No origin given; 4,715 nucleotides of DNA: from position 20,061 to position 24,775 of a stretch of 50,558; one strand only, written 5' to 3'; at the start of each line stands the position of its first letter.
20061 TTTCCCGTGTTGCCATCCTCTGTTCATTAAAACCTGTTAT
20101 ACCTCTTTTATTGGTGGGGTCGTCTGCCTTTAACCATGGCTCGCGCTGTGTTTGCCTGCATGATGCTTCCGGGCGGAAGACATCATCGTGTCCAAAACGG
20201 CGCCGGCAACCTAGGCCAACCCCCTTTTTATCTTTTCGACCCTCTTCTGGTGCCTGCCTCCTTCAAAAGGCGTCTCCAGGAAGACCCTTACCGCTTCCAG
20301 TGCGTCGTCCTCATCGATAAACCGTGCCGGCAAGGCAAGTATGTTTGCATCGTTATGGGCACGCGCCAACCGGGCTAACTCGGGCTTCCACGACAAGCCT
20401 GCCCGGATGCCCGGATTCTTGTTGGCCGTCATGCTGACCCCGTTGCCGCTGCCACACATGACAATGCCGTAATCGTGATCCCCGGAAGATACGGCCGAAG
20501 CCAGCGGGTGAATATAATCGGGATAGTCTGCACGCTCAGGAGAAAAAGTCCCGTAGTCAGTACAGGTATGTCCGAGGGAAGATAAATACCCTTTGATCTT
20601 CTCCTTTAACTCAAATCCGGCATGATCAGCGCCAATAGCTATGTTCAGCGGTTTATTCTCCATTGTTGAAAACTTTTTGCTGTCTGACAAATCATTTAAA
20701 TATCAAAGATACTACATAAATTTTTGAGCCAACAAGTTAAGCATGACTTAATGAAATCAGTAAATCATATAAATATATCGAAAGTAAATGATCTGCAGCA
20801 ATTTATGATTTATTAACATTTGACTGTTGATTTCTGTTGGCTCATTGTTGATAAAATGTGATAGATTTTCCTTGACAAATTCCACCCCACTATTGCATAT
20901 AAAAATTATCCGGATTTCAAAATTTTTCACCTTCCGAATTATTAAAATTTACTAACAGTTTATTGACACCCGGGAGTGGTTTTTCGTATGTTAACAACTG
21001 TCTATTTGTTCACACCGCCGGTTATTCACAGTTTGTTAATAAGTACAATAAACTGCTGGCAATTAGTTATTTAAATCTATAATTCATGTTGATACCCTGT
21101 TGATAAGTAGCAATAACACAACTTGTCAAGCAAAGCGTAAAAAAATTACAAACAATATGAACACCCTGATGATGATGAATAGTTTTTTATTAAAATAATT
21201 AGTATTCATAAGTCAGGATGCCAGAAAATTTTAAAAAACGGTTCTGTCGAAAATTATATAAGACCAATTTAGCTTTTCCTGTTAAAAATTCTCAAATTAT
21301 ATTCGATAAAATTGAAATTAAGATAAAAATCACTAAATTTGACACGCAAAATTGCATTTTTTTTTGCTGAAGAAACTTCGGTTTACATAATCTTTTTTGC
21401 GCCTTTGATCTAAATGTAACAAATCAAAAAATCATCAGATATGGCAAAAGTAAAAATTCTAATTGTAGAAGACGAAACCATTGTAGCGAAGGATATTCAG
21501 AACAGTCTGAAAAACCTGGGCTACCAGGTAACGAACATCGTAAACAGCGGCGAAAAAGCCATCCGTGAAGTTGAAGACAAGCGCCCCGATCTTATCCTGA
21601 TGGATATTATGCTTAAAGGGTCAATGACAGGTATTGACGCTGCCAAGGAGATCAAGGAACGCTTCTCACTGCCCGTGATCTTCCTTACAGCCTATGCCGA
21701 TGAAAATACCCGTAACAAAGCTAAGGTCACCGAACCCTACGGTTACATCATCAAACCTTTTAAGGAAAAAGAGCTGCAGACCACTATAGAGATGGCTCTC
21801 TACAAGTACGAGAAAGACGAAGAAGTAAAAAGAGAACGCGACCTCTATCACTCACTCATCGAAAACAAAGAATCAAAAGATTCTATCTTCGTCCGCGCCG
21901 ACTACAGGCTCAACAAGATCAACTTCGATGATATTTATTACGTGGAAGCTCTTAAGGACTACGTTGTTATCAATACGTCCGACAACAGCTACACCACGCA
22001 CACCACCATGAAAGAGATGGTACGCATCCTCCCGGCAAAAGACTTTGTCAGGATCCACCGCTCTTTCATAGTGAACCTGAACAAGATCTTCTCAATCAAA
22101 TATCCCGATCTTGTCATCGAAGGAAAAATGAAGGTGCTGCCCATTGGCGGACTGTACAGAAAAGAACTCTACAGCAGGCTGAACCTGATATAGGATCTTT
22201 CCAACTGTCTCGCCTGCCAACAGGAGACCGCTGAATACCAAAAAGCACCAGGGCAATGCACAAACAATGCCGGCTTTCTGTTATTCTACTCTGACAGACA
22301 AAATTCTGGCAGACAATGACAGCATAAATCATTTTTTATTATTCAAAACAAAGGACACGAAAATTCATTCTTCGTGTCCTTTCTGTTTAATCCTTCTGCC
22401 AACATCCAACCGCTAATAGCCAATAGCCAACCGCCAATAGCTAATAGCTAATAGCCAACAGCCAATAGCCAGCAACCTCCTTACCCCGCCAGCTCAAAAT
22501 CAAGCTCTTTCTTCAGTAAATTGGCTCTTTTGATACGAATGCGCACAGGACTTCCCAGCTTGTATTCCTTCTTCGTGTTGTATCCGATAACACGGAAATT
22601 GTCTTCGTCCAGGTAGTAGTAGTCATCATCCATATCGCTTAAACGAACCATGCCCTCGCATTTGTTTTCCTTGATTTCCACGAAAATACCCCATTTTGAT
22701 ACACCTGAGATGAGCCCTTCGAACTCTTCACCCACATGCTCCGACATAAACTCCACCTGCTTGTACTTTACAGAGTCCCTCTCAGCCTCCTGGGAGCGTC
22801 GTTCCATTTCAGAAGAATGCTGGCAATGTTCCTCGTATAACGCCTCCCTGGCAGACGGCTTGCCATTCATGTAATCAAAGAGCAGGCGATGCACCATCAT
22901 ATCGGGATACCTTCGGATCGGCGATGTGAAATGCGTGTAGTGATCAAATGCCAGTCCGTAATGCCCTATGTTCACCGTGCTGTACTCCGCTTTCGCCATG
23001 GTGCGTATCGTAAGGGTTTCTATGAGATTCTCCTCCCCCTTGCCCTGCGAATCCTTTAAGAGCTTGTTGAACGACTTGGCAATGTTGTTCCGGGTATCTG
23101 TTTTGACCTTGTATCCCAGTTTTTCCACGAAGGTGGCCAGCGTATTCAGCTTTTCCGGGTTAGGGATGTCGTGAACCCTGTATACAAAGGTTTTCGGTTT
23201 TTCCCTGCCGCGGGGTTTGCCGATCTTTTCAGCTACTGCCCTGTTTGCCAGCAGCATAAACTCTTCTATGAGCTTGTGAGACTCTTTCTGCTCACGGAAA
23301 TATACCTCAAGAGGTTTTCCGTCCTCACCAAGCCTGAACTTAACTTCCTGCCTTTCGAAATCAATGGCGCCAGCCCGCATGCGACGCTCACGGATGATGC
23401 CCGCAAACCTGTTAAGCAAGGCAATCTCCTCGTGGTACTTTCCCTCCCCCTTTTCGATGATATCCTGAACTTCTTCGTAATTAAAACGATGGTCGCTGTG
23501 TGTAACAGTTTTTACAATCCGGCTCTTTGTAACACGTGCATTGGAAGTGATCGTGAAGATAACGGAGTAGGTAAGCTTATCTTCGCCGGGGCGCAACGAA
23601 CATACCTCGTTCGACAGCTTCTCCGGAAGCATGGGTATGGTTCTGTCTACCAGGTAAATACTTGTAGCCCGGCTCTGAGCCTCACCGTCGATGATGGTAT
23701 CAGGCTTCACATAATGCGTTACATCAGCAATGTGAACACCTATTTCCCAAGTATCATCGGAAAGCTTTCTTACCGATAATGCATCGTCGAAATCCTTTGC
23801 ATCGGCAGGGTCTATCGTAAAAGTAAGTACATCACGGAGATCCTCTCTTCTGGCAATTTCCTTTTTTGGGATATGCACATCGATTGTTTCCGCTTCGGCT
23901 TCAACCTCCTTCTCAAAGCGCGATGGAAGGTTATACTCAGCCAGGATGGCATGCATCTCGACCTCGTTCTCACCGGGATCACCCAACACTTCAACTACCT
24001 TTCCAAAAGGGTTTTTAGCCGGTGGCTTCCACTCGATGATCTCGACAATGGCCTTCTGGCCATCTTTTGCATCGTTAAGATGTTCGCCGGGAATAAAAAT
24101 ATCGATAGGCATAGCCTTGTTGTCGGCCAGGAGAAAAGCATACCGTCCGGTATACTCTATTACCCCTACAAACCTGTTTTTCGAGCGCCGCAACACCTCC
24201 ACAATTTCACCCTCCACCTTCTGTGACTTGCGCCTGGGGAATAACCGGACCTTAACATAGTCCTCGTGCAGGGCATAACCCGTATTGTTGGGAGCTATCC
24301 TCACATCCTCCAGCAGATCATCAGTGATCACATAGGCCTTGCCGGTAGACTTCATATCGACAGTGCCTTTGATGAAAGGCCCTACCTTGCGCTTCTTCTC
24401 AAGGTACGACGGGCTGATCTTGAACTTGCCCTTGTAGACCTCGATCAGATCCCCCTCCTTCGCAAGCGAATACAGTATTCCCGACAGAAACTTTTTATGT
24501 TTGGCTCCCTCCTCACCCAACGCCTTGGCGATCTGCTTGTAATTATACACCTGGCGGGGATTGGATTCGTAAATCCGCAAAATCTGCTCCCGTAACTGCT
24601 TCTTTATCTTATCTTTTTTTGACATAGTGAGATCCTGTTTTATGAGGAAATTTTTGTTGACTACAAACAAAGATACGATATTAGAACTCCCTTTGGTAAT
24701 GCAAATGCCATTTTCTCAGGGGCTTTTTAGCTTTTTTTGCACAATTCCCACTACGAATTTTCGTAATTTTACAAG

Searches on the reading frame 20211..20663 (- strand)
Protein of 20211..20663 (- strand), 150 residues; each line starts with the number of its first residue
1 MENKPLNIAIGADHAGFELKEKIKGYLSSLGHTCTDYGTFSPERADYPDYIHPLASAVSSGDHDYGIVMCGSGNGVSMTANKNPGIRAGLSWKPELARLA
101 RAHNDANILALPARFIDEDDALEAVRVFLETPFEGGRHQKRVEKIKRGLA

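Call 63: search_protein_families(library=pfam, proteins=[window:20211-20663:-], max_evalue=0.00001)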
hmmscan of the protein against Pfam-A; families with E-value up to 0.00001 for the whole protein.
window:20211-20663:- (150 aa): 1 family
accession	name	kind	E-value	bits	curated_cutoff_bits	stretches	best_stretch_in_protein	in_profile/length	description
PF02502.23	LacAB_rpiB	-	2.3e-55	186.8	24.7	1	8-145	1-138/138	Ribose/Galactose Isomerase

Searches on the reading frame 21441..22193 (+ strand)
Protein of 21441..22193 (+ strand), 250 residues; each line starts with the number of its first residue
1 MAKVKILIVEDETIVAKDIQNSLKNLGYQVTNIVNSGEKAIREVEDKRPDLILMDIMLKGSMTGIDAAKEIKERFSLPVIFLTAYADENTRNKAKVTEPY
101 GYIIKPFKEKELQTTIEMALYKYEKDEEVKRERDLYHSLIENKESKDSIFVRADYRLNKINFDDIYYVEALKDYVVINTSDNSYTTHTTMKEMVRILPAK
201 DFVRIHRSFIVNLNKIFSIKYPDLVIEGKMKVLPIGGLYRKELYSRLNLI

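Call 63: search_protein_families(library=pfam, proteins=[window:21441-22193:+], max_evalue=0.00001)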
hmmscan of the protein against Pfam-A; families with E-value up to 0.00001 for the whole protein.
window:21441-22193:+ (250 aa): 2 families
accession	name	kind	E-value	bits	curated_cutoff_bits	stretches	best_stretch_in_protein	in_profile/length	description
PF00072.30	Response_reg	-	2.3e-25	89.4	30.2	1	6-116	1-110/111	Response regulator receiver domain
PF04397.21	LytTR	-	4e-20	72.3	22.6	1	156-245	2-95/98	LytTr DNA-binding domain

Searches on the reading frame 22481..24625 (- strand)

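Call 63: search_protein_families(library=pfam, proteins=[window:22481-24625:-], max_evalue=0.00001)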
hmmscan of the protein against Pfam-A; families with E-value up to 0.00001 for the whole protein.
window:22481-24625:- (714 aa): 5 families
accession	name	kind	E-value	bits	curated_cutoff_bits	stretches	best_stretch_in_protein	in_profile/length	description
PF00773.25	RNB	-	1.9e-112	376.2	29.3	1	260-586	1-324/326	RNB domain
PF17876.7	CSD2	-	3.4e-29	101.2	26.2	1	164-237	1-73/74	Cold shock domain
PF08206.17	OB_RNB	-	1.2e-12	47.7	24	1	87-144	1-58/58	Ribonuclease B OB domain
PF17849.7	OB_Dis3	-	3.1e-10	40.4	22.8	1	165-232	4-77/77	Dis3-like cold-shock domain 2 (CSD2)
PF00575.29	S1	-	6.7e-08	33.2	22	1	631-710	4-71/74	S1 RNA binding domain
